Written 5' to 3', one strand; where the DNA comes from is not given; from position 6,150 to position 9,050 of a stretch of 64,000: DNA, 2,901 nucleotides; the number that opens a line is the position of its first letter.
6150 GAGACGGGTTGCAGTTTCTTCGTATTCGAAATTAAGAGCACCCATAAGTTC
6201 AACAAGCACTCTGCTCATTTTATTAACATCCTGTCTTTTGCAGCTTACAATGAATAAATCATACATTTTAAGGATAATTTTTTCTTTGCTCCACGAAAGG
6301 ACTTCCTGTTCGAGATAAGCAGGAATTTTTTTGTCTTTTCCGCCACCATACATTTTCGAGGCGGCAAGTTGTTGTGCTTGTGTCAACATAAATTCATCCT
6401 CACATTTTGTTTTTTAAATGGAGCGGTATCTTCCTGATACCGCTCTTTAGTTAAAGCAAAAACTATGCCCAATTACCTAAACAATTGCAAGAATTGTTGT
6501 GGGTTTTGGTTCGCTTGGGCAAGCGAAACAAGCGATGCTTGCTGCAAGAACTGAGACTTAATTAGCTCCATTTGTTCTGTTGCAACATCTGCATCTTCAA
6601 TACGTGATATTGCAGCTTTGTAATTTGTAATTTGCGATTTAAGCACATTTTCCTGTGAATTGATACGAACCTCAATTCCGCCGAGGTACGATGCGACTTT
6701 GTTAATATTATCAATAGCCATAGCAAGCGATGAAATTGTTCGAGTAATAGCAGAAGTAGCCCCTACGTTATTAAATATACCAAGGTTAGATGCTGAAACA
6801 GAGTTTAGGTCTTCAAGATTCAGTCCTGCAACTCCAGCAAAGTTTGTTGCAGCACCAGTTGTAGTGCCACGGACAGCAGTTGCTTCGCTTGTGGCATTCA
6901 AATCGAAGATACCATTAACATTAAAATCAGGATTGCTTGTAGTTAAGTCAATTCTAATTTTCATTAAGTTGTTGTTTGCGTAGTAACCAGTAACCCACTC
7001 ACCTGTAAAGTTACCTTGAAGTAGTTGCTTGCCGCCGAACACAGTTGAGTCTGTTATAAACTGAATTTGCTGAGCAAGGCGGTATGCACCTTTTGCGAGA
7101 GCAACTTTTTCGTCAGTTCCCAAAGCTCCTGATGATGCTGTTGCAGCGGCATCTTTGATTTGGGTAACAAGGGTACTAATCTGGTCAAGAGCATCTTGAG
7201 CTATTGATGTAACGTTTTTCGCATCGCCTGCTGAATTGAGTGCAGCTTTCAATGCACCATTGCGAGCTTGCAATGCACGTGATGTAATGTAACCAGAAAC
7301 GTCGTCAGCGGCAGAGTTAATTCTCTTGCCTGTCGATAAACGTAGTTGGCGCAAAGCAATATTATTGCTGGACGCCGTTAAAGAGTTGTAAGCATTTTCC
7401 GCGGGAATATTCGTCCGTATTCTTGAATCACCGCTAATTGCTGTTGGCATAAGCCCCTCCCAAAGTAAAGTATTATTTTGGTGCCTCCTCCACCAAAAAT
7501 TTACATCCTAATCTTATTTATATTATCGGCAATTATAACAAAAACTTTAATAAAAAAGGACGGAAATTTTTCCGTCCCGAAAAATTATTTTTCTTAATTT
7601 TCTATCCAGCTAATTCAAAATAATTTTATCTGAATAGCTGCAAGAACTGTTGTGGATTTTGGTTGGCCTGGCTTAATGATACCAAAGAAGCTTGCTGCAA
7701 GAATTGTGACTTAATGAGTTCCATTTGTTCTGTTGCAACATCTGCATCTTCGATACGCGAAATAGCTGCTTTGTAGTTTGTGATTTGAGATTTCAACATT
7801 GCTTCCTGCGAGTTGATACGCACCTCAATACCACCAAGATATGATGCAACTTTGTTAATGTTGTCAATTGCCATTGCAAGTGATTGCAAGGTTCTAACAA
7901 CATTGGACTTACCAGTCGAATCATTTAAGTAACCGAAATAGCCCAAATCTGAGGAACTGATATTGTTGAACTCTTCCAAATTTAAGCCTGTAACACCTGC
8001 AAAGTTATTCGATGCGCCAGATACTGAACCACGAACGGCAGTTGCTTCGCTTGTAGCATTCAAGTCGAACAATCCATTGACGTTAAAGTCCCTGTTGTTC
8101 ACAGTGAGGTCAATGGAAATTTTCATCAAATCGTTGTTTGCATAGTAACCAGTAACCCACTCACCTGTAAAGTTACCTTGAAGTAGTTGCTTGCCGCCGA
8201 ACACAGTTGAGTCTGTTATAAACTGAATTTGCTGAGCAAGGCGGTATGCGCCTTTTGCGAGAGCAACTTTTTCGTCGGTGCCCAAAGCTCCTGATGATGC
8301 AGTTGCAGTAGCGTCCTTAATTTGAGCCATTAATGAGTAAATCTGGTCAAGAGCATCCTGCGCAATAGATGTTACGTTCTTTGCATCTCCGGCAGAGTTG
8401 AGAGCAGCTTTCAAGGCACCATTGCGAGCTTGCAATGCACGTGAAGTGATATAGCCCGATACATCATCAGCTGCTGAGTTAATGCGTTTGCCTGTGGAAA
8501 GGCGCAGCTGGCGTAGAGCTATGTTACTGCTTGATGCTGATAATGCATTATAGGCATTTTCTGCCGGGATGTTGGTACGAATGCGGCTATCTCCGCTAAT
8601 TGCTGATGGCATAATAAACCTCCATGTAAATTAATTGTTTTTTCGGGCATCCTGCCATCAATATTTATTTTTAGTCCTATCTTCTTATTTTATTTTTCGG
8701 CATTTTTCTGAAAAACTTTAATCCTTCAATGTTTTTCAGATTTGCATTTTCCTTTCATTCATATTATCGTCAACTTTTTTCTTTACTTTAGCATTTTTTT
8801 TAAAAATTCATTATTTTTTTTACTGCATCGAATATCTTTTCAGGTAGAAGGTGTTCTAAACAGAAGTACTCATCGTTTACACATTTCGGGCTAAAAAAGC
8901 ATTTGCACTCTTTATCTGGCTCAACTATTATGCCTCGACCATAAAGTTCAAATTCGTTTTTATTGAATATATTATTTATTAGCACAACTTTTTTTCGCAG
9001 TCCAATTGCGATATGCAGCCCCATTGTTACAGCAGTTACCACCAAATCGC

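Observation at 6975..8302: Gene-conversion tract between the tandem flagellin paralogs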

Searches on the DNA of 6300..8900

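Call 26: search_rna_families(source=window, start=6300, end=8900, threshold=evalue, max_evalue=1)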
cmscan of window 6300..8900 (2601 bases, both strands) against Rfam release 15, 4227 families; matches with E-value up to 1: 0.
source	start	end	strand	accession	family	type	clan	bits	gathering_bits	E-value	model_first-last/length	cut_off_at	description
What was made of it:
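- Rfam gives no match at E <= 1 (call 26).
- Tried and rejected: Searched Rfam over 6300-8900 at E <= 1 and found no family (call 26).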

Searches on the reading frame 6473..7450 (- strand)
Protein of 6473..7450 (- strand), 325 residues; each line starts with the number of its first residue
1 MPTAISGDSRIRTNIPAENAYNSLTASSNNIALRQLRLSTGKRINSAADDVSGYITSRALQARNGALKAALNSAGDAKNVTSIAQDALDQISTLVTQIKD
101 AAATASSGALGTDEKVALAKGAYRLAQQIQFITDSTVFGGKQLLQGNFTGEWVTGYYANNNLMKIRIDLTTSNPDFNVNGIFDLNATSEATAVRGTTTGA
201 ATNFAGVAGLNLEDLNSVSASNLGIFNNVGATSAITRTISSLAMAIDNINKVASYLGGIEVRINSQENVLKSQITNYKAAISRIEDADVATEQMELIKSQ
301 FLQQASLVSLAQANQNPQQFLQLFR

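Call 7: search_protein_families(library=pfam, proteins=[window:6473-7450:-])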
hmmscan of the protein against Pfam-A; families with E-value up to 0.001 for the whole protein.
window:6473-7450:- (325 aa): 2 families
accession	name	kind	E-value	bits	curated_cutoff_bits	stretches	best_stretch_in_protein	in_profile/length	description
PF00669.25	Flagellin_N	-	1.1e-21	77.8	26.6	1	11-149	1-139/139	Bacterial flagellin N-terminal helical region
PF00700.27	Flagellin_C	-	8.8e-19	68.1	23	1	243-324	5-86/86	Bacterial flagellin C-terminal helical region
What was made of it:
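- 6473..7450 (-): Flagellin gene 2 (downstream paralog, 325 aa), the probable recipient. Pfam in call 7.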

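Call 12: find_encoding_contigs(protein=window:6473-7450:-, flank=3000, max_places=10)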
Protein window:6473-7450:- (325 aa): no gene with exactly this product is on record in the collection.

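Call 14: find_related_loci(query=window:6473-7450:-, collection=metagenome_contigs, flank=3000)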
Query window:6473-7450:- (325 aa) in metagenome_contigs; peptide patterns used: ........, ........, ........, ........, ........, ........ (x = any residue, [..] = any of these).
436 stretches matched a pattern; 57 encode a relative of the query (tblastn E <= 1e-3); 55 distinct loci.
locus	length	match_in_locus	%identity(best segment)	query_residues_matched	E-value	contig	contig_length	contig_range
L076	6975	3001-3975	96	1-325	0e+0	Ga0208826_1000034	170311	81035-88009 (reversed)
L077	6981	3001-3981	90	1-325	0e+0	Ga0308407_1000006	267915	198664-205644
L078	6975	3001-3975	96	1-325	0e+0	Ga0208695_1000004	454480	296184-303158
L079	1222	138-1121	83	1-325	0e+0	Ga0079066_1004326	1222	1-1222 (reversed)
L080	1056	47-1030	76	1-325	3e-177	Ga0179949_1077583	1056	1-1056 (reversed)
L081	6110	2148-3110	75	1-325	3e-157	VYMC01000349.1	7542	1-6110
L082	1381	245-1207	75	1-325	5e-169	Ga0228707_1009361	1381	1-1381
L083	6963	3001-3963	74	1-325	2e-153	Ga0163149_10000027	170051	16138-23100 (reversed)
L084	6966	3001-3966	72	1-325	3e-152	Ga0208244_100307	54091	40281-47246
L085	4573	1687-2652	71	1-325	5e-152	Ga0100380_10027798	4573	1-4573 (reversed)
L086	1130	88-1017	72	1-325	2e-164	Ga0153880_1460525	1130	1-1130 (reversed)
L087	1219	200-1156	71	1-325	7e-161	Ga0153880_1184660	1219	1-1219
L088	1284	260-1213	71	1-325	3e-160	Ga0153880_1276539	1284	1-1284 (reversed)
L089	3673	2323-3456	63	1-325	6e-151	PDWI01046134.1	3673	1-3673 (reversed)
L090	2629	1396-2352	70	1-325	2e-150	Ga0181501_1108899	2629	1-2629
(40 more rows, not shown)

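Call 18: find_homologous_proteins(query=window:6473-7450:-, max_evalue=1e-100)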
Query window:6473-7450:- (325 aa): 1274 proteins with E <= 1e-100 among 8000 candidates; the best 120 are listed.
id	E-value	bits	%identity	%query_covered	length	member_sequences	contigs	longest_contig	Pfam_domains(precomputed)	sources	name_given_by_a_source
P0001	7.9e-195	664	100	100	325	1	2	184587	PF00700.28,PF00669.26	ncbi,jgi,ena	-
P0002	3.3e-187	639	96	100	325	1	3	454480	PF00700.28,PF00669.26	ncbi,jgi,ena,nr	ncbi:MAG: flagellin [Ignavibacteria bacterium]|nr:flagellin [Ignavibacteria bacterium]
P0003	4.0e-187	639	96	100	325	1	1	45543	PF00700.28,PF00669.26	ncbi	ncbi:MAG: flagellin [Bacteroidota bacterium]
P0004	5.4e-187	638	96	100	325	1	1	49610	PF00700.28,PF00669.26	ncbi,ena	-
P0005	6.5e-187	638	96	100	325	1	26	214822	PF00700.28,PF00669.26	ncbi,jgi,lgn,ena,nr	ncbi:MAG TPA: flagellin [Candidatus Kapabacteria bacterium]|jgi:flagellin|nr:flagellin [Candidatus K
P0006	1.7e-186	636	95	100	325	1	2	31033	PF00700.28,PF00669.26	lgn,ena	-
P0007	2.6e-186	636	95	100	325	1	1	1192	PF00700.28,PF00669.26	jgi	-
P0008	3.8e-186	635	95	100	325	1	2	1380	PF00700.28,PF00669.26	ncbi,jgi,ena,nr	ncbi:MAG TPA: flagellin [Candidatus Kapabacteria bacterium]|nr:flagellin [Candidatus Kapabacteria ba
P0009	9.6e-185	631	94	100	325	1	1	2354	PF00700.28,PF00669.26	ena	-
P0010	9.8e-176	601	90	100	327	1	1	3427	PF00700.28,PF00669.26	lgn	-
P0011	2.3e-175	600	90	100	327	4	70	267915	PF00700.28,PF00669.26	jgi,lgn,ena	jgi:flagellin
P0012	1.2e-171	588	88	100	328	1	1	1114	PF00700.28,PF00669.26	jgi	-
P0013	2.5e-171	587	88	100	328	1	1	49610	PF00700.28,PF00669.26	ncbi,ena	-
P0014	4.2e-171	586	88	100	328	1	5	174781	PF00700.28,PF00669.26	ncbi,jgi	jgi:flagellin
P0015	1.0e-170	585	88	100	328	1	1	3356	PF00700.28,PF00669.26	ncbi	-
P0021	1.5e-168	578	87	100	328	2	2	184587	PF00700.28,PF00669.26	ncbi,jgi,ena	-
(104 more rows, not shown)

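Call 19: find_encoding_contigs(protein=P0001, flank=3000, max_places=10)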
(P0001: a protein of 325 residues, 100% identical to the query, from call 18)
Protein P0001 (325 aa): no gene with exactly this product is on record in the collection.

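Call 20: find_encoding_contigs(protein=P0006, flank=3000, max_places=6)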
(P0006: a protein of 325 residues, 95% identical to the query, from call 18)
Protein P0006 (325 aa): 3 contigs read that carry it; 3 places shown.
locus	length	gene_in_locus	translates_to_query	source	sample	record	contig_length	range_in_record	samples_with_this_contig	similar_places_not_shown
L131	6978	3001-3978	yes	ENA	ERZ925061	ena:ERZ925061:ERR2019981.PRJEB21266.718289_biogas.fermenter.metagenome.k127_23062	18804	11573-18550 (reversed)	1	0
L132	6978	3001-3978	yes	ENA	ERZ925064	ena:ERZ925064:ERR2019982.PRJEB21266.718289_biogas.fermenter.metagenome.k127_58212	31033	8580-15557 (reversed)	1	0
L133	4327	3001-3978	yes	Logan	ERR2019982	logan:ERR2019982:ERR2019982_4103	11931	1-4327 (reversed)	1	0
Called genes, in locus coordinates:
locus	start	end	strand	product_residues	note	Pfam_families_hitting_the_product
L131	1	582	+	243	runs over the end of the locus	-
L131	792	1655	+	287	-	PF01075:Glyco_transf_9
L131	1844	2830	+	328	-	PF00669:Flagellin_N, PF00700:Flagellin_C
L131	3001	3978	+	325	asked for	PF00669:Flagellin_N, PF00700:Flagellin_C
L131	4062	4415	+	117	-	PF02561:FliS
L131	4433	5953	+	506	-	PF02465:FliD_N, PF07195:FliD_C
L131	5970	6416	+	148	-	PF03646:FlaG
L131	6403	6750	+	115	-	-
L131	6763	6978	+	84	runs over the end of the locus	-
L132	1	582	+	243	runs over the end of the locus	-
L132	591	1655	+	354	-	PF01075:Glyco_transf_9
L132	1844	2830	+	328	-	PF00669:Flagellin_N, PF00700:Flagellin_C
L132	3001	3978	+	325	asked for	PF00669:Flagellin_N, PF00700:Flagellin_C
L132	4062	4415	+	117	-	PF02561:FliS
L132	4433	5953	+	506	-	PF02465:FliD_N, PF07195:FliD_C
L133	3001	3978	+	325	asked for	PF00669:Flagellin_N, PF00700:Flagellin_C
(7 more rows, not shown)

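Call 21: find_encoding_contigs(protein=P0003, flank=3000, max_places=3)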
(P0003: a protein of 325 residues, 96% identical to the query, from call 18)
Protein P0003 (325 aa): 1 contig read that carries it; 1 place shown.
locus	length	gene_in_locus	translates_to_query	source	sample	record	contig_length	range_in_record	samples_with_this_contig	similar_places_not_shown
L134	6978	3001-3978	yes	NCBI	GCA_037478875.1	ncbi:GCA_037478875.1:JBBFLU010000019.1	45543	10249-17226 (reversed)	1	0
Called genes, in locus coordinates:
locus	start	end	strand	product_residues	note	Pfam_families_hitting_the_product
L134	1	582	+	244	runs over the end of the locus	-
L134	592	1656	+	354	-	PF01075:Glyco_transf_9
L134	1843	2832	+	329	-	PF00669:Flagellin_N, PF00700:Flagellin_C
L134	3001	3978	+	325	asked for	PF00669:Flagellin_N, PF00700:Flagellin_C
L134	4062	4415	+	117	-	PF02561:FliS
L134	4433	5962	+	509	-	PF02465:FliD_N, PF07195:FliD_C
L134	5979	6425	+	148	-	PF03646:FlaG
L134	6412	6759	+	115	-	-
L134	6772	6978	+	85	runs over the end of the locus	-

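Call 22: find_encoding_contigs(protein=P0009, flank=3000, max_places=3)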
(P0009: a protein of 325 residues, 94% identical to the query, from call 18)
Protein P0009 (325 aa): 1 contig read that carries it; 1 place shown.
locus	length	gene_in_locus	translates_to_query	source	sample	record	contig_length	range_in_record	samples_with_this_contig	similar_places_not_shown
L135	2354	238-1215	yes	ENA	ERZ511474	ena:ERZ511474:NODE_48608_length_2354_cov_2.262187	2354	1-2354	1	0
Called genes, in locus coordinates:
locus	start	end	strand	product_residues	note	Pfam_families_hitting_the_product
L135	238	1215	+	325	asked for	PF00669:Flagellin_N, PF00700:Flagellin_C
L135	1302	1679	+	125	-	PF02561:FliS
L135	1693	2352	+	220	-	?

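Call 23: find_encoding_contigs(protein=P0021, flank=3000, max_places=5)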
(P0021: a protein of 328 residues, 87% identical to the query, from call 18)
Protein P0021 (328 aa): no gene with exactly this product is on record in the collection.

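Call 38: search_solved_structures(query=window:6473-7450:-, max_evalue=1e-10, show_alignments=1)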
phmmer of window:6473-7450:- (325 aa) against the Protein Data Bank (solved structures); distinct sequences matched with E-value up to 1e-10: 53.
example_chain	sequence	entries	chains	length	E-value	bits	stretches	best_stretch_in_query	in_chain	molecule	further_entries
9n8g_A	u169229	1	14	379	8.6e-23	84.8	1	11-151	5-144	Flagellin A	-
8jmv_A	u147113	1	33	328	1.3e-21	80.9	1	10-324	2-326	Flagella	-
9oxj_A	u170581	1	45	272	1.7e-21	80.5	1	11-153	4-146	Flagellin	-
5wjz_A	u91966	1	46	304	6.1e-21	78.7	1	10-325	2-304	Flagellin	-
9lah_Ao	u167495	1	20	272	1.3e-20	77.6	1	11-150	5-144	Flagellin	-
9oxk_A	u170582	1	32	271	1.3e-20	77.6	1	11-150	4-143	Flagellin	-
9n8b_A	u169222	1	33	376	2e-20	77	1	11-151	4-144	Flagellin D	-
9n8a_A1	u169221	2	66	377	2.3e-20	76.8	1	11-151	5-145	Flagellin D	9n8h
5maw_D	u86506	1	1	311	3.3e-20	76.3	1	9-325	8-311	Flagellin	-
6gow_D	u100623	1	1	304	4.5e-20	75.9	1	10-325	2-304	Flagellin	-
5wjx_A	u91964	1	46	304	4.8e-20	75.8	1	10-325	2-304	Flagellin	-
5wk5_A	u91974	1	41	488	4.9e-20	75.8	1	11-201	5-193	B-type flagellin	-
5wjw_A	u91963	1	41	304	5.1e-20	75.7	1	10-325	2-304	Flagellin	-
5wjv_A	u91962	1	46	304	7.9e-20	75.1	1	10-325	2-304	Flagellin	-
5wjt_A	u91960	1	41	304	9.5e-20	74.8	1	10-325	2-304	Flagellin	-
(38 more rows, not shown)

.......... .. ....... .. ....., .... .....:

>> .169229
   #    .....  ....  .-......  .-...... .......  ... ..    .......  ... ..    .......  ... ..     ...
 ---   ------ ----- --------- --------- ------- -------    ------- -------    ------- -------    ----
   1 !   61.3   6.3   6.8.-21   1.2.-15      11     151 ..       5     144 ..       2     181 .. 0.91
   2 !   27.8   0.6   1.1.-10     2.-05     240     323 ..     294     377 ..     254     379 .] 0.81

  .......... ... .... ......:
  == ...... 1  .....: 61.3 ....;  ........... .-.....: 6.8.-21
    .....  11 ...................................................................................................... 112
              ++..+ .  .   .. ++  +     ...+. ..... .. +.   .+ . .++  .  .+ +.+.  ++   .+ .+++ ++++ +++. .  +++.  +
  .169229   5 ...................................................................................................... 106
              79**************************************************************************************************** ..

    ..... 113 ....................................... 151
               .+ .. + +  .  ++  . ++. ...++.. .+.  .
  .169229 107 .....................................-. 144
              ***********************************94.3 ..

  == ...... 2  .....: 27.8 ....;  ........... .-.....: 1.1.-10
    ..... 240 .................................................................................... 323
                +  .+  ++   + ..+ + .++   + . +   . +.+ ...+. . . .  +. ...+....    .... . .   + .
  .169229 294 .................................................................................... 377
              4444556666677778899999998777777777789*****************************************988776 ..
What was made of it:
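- On Bacterial flagellin (FliC/FlaA family): Call 38: matches to solved flagellins down to E = 9e-23.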

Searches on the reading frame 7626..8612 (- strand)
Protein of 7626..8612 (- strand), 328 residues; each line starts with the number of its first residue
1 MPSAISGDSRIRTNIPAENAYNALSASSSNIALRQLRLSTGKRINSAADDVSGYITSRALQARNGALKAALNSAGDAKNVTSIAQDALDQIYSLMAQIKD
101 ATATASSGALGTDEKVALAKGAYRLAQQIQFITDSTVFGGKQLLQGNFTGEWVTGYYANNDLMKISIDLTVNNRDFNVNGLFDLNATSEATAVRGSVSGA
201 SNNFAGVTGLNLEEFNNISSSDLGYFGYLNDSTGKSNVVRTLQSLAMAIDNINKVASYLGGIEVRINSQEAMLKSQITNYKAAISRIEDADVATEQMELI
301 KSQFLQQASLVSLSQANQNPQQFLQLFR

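Call 6: find_related_loci(query=window:7626-8612:-, collection=genome_contigs, flank=6000)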
Query window:7626-8612:- (328 aa) in genome_contigs; peptide patterns used: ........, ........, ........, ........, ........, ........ (x = any residue, [..] = any of these).
137 stretches matched a pattern; 77 encode a relative of the query (tblastn E <= 1e-3); 75 distinct loci.
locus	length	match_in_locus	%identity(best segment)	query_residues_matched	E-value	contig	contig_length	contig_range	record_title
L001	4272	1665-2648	98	1-328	0e+0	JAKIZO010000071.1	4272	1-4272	MAG: Bacteroidetes bacterium isolate UR.bin29 NODE_71_length_4272_cov_2.623600, whole genome shotgun sequence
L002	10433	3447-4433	97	1-328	0e+0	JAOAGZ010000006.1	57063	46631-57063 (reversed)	MAG: Ignavibacteria bacterium isolate SKW44 NODE_6_length_57063_cov_6.088495, whole genome shotgun sequence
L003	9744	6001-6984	96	1-328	0e+0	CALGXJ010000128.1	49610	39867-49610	MAG: Candidatus Kapabacteria bacterium isolate R1_Bin_METABAT__289_1 genome assembly, contig: c_000003165519, whole geno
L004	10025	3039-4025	94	1-328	0e+0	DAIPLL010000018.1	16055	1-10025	MAG TPA_asm: Candidatus Kapaibacterium sp. isolate CTOTU27326 NODE_27_length_16055_cov_94.628750, whole genome shotgun s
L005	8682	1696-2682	85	1-328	0e+0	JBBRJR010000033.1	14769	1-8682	MAG: Candidatus Kapaibacterium sp. isolate Co_metawrap_2877 Cmw_2877_k141_27431628_length_14769_cov_8.0000, whole genome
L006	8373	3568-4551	81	1-328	7e-174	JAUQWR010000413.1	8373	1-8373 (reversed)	MAG: Candidatus Kapaibacterium sp. isolate BIN8 contig_166950, whole genome shotgun sequence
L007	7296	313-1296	82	1-328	6e-176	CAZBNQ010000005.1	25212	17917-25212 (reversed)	MAG TPA_asm: uncultured Hyphomicrobiales bacterium isolate SRP216815_co1_235 genome assembly, contig: NODE_2207_length_2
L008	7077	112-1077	70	1-328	2e-148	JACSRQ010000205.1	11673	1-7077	MAG: Ignavibacteria bacterium isolate BA6 contig-70_7340, whole genome shotgun sequence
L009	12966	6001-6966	70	1-328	2e-148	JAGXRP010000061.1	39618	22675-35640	MAG: Desulfobulbaceae bacterium isolate CROMO_A_116 c_000000706956, whole genome shotgun sequence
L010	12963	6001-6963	71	1-328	3e-146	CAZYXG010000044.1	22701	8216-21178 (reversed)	MAG TPA_asm: uncultured Hyphomicrobiales bacterium isolate SRP128246_co1_373 genome assembly, contig: NODE_4421_length_2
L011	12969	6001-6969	69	1-327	1e-144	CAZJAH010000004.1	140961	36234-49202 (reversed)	MAG TPA_asm: uncultured Hyphomicrobiales bacterium isolate SRP252850_co1_147 genome assembly, contig: NODE_54_length_140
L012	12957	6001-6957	71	1-328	1e-141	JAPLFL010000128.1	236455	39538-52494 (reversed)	MAG: Candidatus Kapaibacterium sp. isolate LacPavin_0818_WC55_MAG_34_17 LacPavin_0818_WC55_scaffold_1134681, whole genom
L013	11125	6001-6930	69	1-328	6e-142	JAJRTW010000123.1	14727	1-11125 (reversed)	MAG: Bacteroidetes bacterium isolate Dive96_bin10.128 k141_2268411, whole genome shotgun sequence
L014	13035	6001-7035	62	1-328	4e-131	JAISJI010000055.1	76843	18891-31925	MAG: Ignavibacteria bacterium isolate Hs463_bin107 k119_52087, whole genome shotgun sequence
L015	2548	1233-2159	64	1-327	2e-134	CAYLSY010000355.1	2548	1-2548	MAG TPA_asm: uncultured Hyphomicrobiales bacterium isolate SRP167436_co1_339 genome assembly, contig: NODE_68894_length_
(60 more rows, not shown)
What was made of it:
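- All close relatives are MAGs or metagenome contigs (calls 6, 14), so the window probably is too.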

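Call 7: search_protein_families(library=pfam, proteins=[window:7626-8612:-])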
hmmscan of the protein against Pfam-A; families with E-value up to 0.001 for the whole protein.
window:7626-8612:- (328 aa): 2 families
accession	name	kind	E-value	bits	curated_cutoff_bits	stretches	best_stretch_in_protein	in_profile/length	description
PF00669.25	Flagellin_N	-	2.7e-20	73.3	26.6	1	11-149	1-139/139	Bacterial flagellin N-terminal helical region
PF00700.27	Flagellin_C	-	2.5e-18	66.6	23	1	245-327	4-86/86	Bacterial flagellin C-terminal helical region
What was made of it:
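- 7626..8612 (-): Flagellin gene 1 (upstream paralog, 328 aa), the probable donor of the tract. Pfam Flagellin_N and Flagellin_C in call 7.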

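Call 11: find_encoding_contigs(protein=window:7626-8612:-, flank=3000, max_places=10)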
Protein window:7626-8612:- (328 aa): no gene with exactly this product is on record in the collection.
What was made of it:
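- On Gene conversion between paralogs: No reads and no second assembly of this genome were available (calls 11, 12, 19, 23).
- The window most likely comes from a metagenome-assembled genome, and I found no second assembly or reads of the same genome (calls 11, 12, 19, 23). No independent assembly of the same genome could be retrieved (calls 11, 12, 19, 23).
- Tried and rejected: Exact look-ups of both window proteins, and of the 100%-identical database entry P0001 and of P0021, returned nothing (calls 11, 12, 19, 23).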
